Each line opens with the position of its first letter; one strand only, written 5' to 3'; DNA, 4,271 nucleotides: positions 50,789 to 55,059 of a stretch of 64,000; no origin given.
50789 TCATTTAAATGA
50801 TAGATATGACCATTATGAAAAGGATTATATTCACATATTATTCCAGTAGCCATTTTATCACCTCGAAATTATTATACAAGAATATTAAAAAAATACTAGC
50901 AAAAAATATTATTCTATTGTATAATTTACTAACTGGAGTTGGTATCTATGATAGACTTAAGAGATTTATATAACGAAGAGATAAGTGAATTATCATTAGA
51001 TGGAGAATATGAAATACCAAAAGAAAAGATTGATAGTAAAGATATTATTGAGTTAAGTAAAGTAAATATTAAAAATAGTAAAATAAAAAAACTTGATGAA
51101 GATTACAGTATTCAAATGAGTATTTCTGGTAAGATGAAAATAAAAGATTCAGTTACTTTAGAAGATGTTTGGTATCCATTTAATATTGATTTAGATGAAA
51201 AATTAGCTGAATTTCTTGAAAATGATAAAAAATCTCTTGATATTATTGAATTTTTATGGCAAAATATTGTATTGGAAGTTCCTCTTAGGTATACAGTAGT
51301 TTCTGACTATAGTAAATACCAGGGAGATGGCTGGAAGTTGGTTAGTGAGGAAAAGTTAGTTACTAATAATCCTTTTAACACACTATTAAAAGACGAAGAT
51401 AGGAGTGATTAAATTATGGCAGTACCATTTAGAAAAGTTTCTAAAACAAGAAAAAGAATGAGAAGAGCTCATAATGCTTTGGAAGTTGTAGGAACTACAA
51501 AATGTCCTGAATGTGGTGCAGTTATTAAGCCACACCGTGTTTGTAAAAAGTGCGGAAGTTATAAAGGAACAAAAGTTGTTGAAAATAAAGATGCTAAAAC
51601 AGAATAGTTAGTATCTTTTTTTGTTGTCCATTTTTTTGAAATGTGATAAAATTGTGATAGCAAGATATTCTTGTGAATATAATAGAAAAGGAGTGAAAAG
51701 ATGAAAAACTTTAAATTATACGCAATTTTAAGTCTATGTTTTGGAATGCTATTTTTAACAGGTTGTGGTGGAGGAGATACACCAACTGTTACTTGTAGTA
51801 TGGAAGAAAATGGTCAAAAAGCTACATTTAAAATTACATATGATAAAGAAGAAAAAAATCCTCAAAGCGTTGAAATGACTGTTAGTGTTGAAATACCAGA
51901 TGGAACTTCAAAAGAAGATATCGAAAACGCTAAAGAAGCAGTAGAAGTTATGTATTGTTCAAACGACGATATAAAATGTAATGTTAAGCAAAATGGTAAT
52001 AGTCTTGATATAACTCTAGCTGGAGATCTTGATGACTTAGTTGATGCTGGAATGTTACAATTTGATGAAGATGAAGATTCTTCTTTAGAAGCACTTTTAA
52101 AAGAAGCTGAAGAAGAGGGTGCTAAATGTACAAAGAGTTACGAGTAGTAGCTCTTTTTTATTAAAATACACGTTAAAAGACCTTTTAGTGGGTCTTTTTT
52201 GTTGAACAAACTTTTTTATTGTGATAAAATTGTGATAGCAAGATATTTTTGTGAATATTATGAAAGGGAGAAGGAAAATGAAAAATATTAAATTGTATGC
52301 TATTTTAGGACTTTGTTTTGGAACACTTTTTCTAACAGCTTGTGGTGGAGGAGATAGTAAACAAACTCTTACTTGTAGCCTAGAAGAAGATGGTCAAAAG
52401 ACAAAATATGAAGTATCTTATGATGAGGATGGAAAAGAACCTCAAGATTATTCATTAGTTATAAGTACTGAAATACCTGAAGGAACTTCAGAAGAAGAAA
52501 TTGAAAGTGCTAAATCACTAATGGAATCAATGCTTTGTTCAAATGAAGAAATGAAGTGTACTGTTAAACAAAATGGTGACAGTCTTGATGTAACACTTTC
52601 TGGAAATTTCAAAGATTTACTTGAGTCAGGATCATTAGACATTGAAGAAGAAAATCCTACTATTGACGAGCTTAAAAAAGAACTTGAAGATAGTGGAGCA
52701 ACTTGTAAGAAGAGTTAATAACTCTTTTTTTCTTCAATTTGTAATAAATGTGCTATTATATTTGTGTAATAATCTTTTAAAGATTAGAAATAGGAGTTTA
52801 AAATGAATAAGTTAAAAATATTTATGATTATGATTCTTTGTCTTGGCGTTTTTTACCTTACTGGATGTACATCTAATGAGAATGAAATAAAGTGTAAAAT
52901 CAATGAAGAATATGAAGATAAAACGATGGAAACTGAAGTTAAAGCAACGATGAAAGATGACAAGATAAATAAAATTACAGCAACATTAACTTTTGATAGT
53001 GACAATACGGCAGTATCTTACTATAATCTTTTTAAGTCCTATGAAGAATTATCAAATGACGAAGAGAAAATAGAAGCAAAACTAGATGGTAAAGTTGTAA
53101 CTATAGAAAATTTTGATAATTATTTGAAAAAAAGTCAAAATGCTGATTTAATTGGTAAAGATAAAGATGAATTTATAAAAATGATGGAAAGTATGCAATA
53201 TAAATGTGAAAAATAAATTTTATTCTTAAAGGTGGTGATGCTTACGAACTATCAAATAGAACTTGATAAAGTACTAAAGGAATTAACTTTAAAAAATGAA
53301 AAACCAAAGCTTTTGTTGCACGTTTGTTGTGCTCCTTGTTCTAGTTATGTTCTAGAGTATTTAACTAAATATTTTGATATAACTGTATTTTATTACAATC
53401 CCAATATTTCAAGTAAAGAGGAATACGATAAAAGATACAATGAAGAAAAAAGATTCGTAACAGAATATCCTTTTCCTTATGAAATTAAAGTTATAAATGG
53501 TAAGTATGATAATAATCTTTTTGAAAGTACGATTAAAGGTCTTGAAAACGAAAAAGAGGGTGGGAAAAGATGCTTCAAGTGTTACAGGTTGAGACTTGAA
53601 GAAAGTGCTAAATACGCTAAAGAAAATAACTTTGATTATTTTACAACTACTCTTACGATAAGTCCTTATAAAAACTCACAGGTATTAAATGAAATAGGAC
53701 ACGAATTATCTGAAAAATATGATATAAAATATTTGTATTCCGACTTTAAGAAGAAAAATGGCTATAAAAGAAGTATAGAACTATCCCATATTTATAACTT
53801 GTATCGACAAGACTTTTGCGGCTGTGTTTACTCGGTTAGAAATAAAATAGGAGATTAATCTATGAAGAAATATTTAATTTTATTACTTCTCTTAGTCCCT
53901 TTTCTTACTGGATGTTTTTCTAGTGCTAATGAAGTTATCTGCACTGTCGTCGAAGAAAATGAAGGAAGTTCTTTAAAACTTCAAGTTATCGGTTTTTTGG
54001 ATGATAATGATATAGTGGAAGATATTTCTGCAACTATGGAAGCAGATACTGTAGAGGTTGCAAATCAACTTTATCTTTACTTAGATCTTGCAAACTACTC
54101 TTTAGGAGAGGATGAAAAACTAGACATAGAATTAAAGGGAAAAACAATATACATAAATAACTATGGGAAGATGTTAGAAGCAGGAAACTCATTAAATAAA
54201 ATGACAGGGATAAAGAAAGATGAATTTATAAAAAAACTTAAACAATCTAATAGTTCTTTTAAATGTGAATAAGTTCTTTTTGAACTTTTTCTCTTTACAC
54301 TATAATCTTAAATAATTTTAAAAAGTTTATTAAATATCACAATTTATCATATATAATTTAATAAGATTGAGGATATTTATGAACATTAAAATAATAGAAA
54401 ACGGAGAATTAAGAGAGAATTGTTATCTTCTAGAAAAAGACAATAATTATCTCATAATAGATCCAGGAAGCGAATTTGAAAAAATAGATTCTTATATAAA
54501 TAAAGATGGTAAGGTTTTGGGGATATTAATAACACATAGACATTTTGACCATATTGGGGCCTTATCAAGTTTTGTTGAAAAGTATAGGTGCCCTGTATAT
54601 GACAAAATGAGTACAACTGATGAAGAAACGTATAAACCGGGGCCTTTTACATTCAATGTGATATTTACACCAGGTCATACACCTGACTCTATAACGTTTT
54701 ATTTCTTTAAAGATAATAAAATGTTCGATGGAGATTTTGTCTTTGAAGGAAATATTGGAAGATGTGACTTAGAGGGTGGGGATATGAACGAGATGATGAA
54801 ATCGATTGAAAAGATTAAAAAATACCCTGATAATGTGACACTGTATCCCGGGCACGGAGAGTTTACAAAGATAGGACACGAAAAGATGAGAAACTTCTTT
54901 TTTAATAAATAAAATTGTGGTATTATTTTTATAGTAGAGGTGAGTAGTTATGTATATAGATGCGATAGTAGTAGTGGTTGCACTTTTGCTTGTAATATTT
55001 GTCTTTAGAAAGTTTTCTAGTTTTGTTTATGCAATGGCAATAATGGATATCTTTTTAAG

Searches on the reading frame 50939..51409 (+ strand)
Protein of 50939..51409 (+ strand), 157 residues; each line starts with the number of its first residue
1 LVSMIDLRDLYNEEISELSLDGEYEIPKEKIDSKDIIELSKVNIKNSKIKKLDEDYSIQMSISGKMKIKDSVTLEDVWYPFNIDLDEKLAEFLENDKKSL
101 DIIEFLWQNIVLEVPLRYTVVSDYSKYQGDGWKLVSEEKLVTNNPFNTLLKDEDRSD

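Call 30: search_protein_families(library=pfam, max_evalue=0.1, proteins=[window:50939-51409:+])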
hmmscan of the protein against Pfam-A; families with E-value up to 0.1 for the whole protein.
window:50939-51409:+ (157 aa): 2 families
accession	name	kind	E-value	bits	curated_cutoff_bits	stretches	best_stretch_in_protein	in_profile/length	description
PF02620.22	YceD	-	0.0023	18.4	33.2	1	86-139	46-100/119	Large ribosomal RNA subunit accumulation protein YceD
PF09103.16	BRCA-2_OB1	-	0.05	13.9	25.6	1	49-97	24-71/123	BRCA2, oligonucleotide/oligosaccharide-binding, domain 1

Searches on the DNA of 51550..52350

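Call 70: search_rna_families(source=window, start=51550, end=52350, threshold=evalue, max_evalue=1)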
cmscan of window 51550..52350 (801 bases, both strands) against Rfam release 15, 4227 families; matches with E-value up to 1: 1.
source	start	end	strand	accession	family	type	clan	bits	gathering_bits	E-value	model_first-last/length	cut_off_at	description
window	52098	52201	+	RF01770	rimP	Cis-reg; leader;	-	24.4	47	0.16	1-102/102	no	Gammaprotebacteria rimP leader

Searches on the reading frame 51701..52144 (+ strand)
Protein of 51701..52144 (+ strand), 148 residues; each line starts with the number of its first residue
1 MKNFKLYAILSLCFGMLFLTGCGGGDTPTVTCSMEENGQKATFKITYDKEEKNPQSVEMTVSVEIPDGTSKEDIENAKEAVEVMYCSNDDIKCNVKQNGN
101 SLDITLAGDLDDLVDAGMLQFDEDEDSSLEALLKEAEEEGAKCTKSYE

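Call 14: find_encoding_contigs(protein=window:51701-52144:+, flank=3000, max_places=10)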
Protein window:51701-52144:+ (148 aa): 12 contigs read that carry it; 5 places shown.
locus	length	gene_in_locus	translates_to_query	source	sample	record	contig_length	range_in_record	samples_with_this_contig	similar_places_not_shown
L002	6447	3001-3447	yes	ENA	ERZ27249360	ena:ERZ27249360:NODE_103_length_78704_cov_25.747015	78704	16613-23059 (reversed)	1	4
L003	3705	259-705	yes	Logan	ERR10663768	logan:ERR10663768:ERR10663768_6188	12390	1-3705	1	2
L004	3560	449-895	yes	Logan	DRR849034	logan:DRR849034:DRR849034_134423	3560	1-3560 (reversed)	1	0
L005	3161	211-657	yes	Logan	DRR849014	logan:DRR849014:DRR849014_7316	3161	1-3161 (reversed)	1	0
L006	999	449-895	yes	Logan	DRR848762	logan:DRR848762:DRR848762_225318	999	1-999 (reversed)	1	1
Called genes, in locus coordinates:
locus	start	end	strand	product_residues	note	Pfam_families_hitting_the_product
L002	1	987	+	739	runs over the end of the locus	PF01138:RNase_PH, PF03725:RNase_PH_C, PF03726:PNPase, PF01138:RNase_PH, PF00575:S1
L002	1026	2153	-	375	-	PF01467:CTP_transf_like (weak), PF05636:HIGH_NTase1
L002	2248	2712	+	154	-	-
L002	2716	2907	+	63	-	PF01783:Ribosomal_L32p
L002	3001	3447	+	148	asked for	-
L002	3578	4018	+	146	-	-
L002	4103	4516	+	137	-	-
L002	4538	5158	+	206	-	PF02677:QueH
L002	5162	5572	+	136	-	-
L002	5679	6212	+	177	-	PF00753:Lactamase_B, PF23023:Anti-Pycsar_Apyc1 (weak), PF00753:Lactamase_B (weak)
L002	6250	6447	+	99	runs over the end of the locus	-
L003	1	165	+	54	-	?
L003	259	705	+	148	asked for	-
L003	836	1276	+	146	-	-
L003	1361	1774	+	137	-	-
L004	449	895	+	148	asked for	-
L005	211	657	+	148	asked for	-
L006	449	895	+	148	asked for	-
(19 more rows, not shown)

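Call 17: find_homologous_proteins(query=window:51701-52144:+, max_evalue=0.001)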
Query window:51701-52144:+ (148 aa): 1 proteins with E <= 0.001 among 25 candidates.
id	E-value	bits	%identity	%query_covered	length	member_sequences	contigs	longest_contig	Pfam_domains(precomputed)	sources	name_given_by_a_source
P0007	3.4e-91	320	100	100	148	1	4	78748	-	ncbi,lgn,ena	-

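Call 30: search_protein_families(library=pfam, max_evalue=0.1, proteins=[window:51701-52144:+])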
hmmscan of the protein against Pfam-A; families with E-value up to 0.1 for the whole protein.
window:51701-52144:+ (148 aa): 0 families

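Call 36: find_homologous_proteins(query=A2, max_evalue=0.01)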
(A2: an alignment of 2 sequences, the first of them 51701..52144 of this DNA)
Query A2 (2 sequences) (148 aa, profile of the alignment): 5 proteins with E <= 0.01 among 412 candidates.
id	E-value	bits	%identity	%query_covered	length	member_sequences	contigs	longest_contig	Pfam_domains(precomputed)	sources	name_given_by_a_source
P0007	1.8e-83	296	100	100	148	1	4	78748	-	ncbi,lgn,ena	-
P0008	1.5e-80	286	55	99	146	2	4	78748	-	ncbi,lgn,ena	-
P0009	1.2e-28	118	47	90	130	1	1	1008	-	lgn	-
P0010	2.1e-28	117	41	76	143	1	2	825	-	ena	-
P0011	9.5e-22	95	36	78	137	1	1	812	-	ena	-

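Call 37: find_encoding_contigs(protein=P0009, flank=3000, max_places=4)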
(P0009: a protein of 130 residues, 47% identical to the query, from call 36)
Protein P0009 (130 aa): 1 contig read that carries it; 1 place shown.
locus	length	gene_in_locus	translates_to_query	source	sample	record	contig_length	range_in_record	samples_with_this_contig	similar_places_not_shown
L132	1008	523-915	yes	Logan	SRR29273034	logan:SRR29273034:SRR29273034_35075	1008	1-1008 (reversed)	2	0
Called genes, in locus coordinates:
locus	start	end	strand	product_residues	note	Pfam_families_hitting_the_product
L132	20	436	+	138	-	-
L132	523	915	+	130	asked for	-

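Call 38: find_encoding_contigs(protein=P0010, flank=3000, max_places=4)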
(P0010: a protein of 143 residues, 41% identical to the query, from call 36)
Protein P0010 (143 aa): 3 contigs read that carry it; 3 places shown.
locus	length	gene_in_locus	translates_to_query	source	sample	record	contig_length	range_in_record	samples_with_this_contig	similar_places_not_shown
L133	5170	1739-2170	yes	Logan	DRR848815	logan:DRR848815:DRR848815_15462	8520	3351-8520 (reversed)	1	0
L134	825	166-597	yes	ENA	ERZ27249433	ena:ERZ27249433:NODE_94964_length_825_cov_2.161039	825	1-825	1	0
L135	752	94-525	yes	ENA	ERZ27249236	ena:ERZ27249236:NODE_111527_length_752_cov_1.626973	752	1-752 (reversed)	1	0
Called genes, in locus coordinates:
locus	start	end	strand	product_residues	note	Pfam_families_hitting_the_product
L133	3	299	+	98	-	?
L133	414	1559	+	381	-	PF09587:PGA_cap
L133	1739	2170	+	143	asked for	-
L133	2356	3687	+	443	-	-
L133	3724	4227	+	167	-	PF02870:Methyltransf_1N (weak), PF01035:DNA_binding_1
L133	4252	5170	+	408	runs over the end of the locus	PF00768:Peptidase_S11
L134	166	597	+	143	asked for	-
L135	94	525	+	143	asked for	-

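Call 39: find_encoding_contigs(protein=P0011, flank=3000, max_places=4)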
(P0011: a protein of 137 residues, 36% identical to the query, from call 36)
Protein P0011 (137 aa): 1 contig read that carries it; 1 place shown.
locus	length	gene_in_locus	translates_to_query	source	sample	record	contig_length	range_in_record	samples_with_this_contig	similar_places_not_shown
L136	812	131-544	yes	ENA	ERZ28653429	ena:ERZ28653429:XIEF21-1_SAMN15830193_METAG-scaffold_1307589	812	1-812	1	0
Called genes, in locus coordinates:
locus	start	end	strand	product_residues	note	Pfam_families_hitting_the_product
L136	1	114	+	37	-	?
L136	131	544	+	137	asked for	-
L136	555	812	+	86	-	?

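Call 44: find_related_loci(query=A2, collection=metagenome_contigs, flank=2500)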
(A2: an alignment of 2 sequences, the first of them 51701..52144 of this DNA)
Query A2 (148 aa) in metagenome_contigs; peptide patterns used: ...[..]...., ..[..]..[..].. (x = any residue, [..] = any of these).
98 stretches matched a pattern, but none encodes a relative of the query by tblastn (E <= 1e-3).

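Call 79: predict_structure(alignment_id=A7)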
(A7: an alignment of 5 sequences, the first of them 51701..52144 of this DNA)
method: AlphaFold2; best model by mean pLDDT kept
length: 148 residues; sequences in the alignment: 5
mean_pLDDT: 74.8   pTM: 0.68
mean pLDDT of the five models: 74.8, 72.0, 69.4, 68.0, 65.8
residues with pLDDT >= 90: 19; 70-90: 94; 50-70: 11; < 50: 24
segments of 3 or more residues with pLDDT < 50: 1-24
pLDDT, mean of each block of 10 residues (from residue 1): 28 30 64 77 88 87 88 90 83 88 89 77 71 79 82
secondary structure, 60 per line:
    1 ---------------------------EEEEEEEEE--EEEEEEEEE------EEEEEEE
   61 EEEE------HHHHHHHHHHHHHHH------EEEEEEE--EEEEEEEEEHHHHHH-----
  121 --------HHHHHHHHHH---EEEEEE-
elements in order: E28-36 E39-47 E54-64 H71-85 E92-98 E101-109 H110-115 H129-138 E142-147

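Call 82: fold_search(model_id=the predicted structure, library=pdb)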
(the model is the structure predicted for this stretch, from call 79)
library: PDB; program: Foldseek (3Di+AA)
matches with E <= 10: 1542; with E <= 0.001: 1
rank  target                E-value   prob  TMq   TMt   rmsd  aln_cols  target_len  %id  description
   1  2mvb_MODEL_1_A        4.0e-04  1.00  0.57  0.53   8.7       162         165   13  NMR structure of the protein NP_344732.1 from Streptococcus pneumoniae TIGR4 (released 2014-11-05)
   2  2joe_MODEL_1_A        3.4e-03  1.00  0.48  0.51   3.0        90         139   13  NMR Structure of E. Coli YehR Protein. Northeast Structural Genomics Target ER538. (released 2007-04-10)
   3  4ky3_A                2.2e-02  0.20  0.15  0.14  17.7       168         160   13  Three-dimensional Structure of the orthorhombic crystal of computationally designed insertion domain , Northeast Struc (released 2013-06-19)
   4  7olc_SY               2.9e-02  0.44  0.21  0.23  15.9       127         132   15  Thermophilic eukaryotic 80S ribosome at idle POST state (released 2022-01-26)
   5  3kxy_B                3.6e-02  0.77  0.29  0.31   9.9       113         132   14  Crystal Structure of the ExsC-ExsE Complex (released 2010-06-30)
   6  9ux0_C                3.6e-02  0.75  0.28  0.30   9.3       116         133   11  Crystal structure of the virulence effector VepA in complex with its secretion chaperone VecA (released 2025-06-25)
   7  3dr3                  4.6e-02  0.99  0.28  0.14   3.2        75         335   12  Structure of IDP00107, a potential N-acetyl-gamma-glutamylphosphate reductase from Shigella flexneri (released 2008-08-05)
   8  8c00_d                4.8e-02  0.38  0.21  0.23  16.0       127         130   12  Enp1TAP-S21_A population of yeast small ribosomal subunit precursors depleted of rpS21/eS21 (released 2022-12-28)
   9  2qzi_D                5.1e-02  0.85  0.23  0.31   6.3        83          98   11  The crystal structure of a conserved protein of unknown function from Streptococcus thermophilus LMG 18311. (released 2007-08-28)
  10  3kxy_D                5.1e-02  0.75  0.29  0.32   9.6       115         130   11  Crystal Structure of the ExsC-ExsE Complex (released 2010-06-30)
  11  6vu7_D                5.7e-02  0.63  0.27  0.29   8.8       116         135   10  Crystal structure of YbjN, a putative transcription regulator from E. coli (released 2020-03-11)
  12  8c3a_a                5.7e-02  0.35  0.20  0.22  15.6       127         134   12  Crystal structure of ailanthone bound to the Candida albicans 80S ribosome (released 2024-01-10)
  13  3kxy_H                6.4e-02  0.84  0.32  0.35   8.0       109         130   12  Crystal Structure of the ExsC-ExsE Complex (released 2010-06-30)
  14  4uje_BY               6.4e-02  0.44  0.23  0.26  11.5       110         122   15  Regulation of the mammalian elongation cycle by 40S subunit rolling: a eukaryotic-specific ribosome rearrangement (released 2014-07-16)
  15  7pzy_Z                6.8e-02  0.33  0.21  0.22  15.7       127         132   12  Structure of the vacant Candida albicans 80S ribosome (released 2022-05-18)
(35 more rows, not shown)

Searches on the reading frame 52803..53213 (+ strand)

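Call 30: search_protein_families(library=pfam, max_evalue=0.1, proteins=[window:52803-53213:+])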
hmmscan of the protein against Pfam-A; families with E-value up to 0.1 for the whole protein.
window:52803-53213:+ (137 aa): 6 families
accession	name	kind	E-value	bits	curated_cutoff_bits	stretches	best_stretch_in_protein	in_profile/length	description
PF19777.4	DUF6263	-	0.00086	19.4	26.7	1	41-130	3-91/196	Family of unknown function (DUF6263)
PF04798.17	Baculo_19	-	0.029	14.5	25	1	48-113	76-140/143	Baculovirus 19 kDa protein conserved region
PF22085.1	NorB_cytochrome_c-like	-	0.035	14.9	29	1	30-99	71-138/181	Nitric oxide reductase subunit B, cytochrome c-like domain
PF08522.16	BT_3987-like_N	-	0.048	14.8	25.9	1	24-101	11-82/120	BT_3987-like, N-terminal domain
PF06775.19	Seipin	-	0.05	13.9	25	1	12-73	114-178/196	Putative adipose-regulatory protein (Seipin)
PF11014.13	DUF2852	-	0.072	13.7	22.5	1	34-130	38-114/116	Protein of unknown function (DUF2852)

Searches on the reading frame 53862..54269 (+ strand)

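Call 30: search_protein_families(library=pfam, max_evalue=0.1, proteins=[window:53862-54269:+])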
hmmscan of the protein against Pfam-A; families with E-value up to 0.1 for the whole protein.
window:53862-54269:+ (136 aa): 2 families
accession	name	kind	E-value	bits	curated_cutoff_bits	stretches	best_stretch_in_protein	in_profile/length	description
PF23848.1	DUF7212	-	0.029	14.7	27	1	28-55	18-45/61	Family of unknown function (DUF7212)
PF08139.17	LPAM_1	-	0.061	14.2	20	0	1-18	1-17/18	Prokaryotic membrane lipoprotein lipid attachment site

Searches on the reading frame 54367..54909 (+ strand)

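Call 30: search_protein_families(library=pfam, max_evalue=0.1, proteins=[window:54367-54909:+])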
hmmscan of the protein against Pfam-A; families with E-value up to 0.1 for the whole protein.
window:54367-54909:+ (181 aa): 5 families
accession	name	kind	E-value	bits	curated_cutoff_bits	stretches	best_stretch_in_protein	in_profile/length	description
PF00753.33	Lactamase_B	-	1.4e-21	77.8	22.7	2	14-78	3-72/196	Metallo-beta-lactamase superfamily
PF12706.13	Lactamase_B_2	-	0.00036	20.6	27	1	30-78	4-61/200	Beta-lactamase superfamily domain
PF13483.12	Lactamase_B_3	-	0.0012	19.3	24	1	16-63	6-50/160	Beta-lactamase superfamily domain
PF19583.5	ODP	-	0.02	15.2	27.2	0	16-73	2-64/194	ODP family beta lactamase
PF16661.11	Lactamase_B_6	-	0.024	14.5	27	1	21-78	1-70/193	Metallo-beta-lactamase superfamily domain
